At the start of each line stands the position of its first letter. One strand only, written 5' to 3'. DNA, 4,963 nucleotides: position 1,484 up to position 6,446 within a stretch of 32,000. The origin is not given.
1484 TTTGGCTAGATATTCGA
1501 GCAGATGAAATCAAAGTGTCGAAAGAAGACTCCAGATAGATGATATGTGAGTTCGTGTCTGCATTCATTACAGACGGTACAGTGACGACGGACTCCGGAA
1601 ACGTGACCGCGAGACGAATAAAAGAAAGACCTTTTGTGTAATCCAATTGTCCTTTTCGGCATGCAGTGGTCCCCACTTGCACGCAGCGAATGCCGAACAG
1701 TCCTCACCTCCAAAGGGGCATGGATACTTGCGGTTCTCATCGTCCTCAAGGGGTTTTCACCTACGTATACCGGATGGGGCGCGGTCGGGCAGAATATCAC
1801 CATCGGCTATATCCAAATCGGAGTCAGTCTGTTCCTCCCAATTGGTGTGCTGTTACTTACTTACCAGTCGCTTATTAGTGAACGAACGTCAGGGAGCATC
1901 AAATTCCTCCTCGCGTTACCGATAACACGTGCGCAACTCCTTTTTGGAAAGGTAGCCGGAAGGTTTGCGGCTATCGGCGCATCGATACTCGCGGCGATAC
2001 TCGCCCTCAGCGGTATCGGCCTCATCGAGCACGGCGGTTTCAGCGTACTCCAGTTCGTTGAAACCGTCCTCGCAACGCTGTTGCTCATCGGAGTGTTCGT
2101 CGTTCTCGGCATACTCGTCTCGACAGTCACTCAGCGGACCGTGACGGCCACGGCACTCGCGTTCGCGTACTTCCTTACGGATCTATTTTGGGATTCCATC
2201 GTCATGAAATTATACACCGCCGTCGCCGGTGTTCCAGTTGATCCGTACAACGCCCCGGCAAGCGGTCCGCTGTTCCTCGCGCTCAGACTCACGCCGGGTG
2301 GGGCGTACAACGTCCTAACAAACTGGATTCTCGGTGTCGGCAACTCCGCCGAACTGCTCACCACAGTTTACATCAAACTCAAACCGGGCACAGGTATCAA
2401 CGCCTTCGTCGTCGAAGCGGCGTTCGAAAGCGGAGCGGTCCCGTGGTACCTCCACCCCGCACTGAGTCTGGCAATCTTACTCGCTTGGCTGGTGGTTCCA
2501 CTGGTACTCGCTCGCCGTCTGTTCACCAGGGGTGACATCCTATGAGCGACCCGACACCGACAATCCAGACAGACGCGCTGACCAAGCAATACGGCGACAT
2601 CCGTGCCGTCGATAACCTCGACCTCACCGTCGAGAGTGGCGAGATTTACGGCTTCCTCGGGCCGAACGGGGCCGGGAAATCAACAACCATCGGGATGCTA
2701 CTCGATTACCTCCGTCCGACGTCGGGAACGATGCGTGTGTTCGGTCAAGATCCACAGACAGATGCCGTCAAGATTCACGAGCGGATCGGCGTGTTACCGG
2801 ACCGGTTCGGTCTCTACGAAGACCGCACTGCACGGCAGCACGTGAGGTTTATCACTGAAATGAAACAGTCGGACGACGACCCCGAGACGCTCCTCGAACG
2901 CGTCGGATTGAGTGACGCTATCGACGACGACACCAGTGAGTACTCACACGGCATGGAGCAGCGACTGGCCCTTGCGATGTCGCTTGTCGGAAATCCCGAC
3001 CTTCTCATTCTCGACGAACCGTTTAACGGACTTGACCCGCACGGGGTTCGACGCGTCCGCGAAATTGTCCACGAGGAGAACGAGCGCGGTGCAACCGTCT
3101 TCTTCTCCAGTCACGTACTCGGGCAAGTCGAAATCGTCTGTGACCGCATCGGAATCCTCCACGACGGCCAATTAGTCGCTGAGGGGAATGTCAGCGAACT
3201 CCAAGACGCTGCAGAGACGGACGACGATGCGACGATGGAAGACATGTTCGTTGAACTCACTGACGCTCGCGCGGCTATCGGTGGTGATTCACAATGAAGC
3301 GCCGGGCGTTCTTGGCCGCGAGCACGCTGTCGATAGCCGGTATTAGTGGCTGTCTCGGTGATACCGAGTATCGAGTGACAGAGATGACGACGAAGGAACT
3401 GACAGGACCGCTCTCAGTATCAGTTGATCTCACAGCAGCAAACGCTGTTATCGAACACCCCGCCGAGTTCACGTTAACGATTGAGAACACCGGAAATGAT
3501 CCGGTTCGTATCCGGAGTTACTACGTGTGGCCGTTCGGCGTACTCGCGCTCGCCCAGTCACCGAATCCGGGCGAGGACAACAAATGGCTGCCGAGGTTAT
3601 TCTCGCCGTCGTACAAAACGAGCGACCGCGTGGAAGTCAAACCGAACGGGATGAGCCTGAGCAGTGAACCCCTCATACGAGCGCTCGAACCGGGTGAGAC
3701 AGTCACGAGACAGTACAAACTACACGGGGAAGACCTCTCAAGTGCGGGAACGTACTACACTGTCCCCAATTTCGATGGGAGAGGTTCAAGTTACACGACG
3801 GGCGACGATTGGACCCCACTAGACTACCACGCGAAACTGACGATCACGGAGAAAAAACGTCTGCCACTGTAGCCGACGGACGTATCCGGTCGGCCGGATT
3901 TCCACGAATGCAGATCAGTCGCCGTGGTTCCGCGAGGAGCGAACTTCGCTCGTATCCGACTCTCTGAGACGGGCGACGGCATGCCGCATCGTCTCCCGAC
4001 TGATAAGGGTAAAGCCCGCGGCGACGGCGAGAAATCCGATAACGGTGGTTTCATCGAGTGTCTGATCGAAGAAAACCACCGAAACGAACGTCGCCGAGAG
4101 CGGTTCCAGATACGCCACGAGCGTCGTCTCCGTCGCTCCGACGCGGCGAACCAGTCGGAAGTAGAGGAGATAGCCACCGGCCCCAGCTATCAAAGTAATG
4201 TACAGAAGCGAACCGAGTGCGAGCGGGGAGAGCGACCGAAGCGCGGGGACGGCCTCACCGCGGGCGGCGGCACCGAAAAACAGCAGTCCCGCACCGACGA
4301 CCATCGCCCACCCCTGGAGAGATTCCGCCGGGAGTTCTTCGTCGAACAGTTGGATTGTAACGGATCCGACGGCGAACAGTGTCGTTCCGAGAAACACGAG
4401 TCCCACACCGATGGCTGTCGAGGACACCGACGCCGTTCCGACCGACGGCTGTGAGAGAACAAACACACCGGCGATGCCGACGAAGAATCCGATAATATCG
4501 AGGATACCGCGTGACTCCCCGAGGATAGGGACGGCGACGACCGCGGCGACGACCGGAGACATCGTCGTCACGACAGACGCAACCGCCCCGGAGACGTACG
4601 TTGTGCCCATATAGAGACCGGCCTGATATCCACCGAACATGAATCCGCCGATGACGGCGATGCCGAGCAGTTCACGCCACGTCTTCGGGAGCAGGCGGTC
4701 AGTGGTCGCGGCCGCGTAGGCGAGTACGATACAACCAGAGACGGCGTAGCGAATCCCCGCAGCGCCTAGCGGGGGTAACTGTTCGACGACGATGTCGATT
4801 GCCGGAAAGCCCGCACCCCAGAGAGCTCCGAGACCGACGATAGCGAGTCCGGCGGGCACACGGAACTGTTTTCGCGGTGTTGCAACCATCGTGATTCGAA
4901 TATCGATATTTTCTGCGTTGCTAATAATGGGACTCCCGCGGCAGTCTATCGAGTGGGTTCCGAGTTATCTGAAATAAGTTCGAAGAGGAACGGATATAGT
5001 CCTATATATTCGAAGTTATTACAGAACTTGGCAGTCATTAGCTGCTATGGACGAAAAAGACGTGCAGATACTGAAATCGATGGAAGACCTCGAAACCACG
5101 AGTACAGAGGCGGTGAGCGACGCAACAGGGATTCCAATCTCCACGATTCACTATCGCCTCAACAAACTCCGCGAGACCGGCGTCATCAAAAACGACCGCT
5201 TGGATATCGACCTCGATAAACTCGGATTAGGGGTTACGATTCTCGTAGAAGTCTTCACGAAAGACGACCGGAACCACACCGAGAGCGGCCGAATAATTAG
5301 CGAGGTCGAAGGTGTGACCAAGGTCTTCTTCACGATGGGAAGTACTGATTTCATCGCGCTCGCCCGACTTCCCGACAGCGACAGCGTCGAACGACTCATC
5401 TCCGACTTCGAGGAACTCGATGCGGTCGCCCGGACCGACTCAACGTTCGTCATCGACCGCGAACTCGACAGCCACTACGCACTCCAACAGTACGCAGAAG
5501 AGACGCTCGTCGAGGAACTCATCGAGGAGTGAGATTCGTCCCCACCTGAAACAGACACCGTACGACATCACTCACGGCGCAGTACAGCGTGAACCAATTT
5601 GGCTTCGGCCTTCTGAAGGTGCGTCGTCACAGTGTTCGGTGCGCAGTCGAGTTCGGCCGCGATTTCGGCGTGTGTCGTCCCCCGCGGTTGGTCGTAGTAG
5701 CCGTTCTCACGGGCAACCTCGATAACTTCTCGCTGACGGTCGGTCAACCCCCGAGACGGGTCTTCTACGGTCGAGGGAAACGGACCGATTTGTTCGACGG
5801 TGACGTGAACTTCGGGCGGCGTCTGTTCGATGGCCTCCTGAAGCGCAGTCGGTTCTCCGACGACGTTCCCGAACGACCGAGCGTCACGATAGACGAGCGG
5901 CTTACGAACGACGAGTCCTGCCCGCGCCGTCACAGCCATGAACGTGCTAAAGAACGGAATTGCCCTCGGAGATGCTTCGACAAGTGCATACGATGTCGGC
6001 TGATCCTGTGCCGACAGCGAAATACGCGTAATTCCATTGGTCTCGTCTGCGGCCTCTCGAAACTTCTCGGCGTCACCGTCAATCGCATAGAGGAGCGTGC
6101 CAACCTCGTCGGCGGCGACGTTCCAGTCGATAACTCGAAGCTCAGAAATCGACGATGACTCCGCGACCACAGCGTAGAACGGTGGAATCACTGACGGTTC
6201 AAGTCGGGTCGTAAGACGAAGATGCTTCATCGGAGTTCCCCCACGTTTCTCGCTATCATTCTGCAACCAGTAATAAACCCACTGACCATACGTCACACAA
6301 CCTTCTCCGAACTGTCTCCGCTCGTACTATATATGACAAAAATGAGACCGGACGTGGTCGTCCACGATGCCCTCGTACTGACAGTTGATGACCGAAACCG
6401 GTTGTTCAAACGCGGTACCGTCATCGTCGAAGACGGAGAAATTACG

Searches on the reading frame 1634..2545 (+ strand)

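Call 7: search_protein_families(library=pfam, proteins=[window:1634-2545:+], max_evalue=0.001)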
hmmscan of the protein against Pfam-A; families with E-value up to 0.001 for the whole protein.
window:1634-2545:+ (303 aa): 4 families
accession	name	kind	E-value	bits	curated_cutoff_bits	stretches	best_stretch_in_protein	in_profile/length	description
PF12679.13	ABC2_membrane_2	-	2e-31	109.8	27.2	1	63-301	73-282/283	ABC-2 family transporter protein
PF12730.13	ABC2_membrane_4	-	1.1e-08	35.7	27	1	59-181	51-177/179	ABC-2 family transporter protein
PF12698.13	ABC2_membrane_3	-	3.1e-07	30.3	31.6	1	57-293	160-345/347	ABC-2 family transporter protein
PF13346.12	ABC2_membrane_5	-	0.0007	19.6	25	0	64-174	38-148/205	ABC-2 family transporter protein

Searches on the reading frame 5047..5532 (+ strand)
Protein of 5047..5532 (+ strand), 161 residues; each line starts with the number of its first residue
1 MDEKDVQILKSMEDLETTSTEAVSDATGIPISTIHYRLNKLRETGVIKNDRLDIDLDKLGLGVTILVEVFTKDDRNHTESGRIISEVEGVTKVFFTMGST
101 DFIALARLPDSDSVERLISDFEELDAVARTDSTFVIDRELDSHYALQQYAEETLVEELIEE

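Call 7: search_protein_families(library=pfam, proteins=[window:5047-5532:+], max_evalue=0.001)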
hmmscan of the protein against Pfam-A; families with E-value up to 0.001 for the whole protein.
window:5047-5532:+ (161 aa): 5 families
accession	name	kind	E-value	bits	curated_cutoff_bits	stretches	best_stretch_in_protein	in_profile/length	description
PF01037.27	AsnC_trans_reg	-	1e-10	41.8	25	1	67-137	1-72/73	Lrp/AsnC ligand binding domain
PF13412.12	HTH_24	-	3.2e-08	33.5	21.9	1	1-48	1-48/48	Winged helix-turn-helix DNA-binding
PF13404.12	HTH_AsnC-type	-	0.00011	22.4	27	1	1-42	1-42/42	AsnC-type helix-turn-helix domain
PF12840.13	HTH_20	-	0.00014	22.2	27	1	16-48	17-49/51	Helix-turn-helix domain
PF09339.16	HTH_IclR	-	0.00048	20.3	22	0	7-50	7-51/52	IclR helix-turn-helix domain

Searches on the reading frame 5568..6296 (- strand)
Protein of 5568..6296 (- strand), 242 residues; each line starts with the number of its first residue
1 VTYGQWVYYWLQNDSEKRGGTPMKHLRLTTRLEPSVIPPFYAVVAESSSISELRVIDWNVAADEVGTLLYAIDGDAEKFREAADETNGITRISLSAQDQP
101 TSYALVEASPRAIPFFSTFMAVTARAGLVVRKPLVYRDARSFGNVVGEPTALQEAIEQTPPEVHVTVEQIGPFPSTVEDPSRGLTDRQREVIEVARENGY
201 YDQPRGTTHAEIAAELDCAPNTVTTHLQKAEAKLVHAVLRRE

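Call 7: search_protein_families(library=pfam, proteins=[window:5568-6296:-], max_evalue=0.001)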
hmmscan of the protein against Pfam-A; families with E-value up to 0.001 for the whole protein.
window:5568-6296:- (242 aa): 5 families
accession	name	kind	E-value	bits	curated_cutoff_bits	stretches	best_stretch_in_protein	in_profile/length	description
PF24278.2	HVO_0513_N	-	1.5e-18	67.1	29.8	1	39-172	2-133/134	HVO_0513, N-terminal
PF04967.18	HTH_10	-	3.9e-18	65.4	23.1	1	184-235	1-52/53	HTH DNA binding domain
PF08281.18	Sigma70_r4_2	-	3.4e-07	30.2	25.7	1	206-234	26-54/54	Sigma-70, region 4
PF00196.25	GerE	-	1.1e-05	25.4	23.5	1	184-234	3-45/57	Bacterial regulatory proteins, luxR family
PF04545.22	Sigma70_r4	-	0.00072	19.5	24.1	0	183-234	4-48/50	Sigma-70, region 4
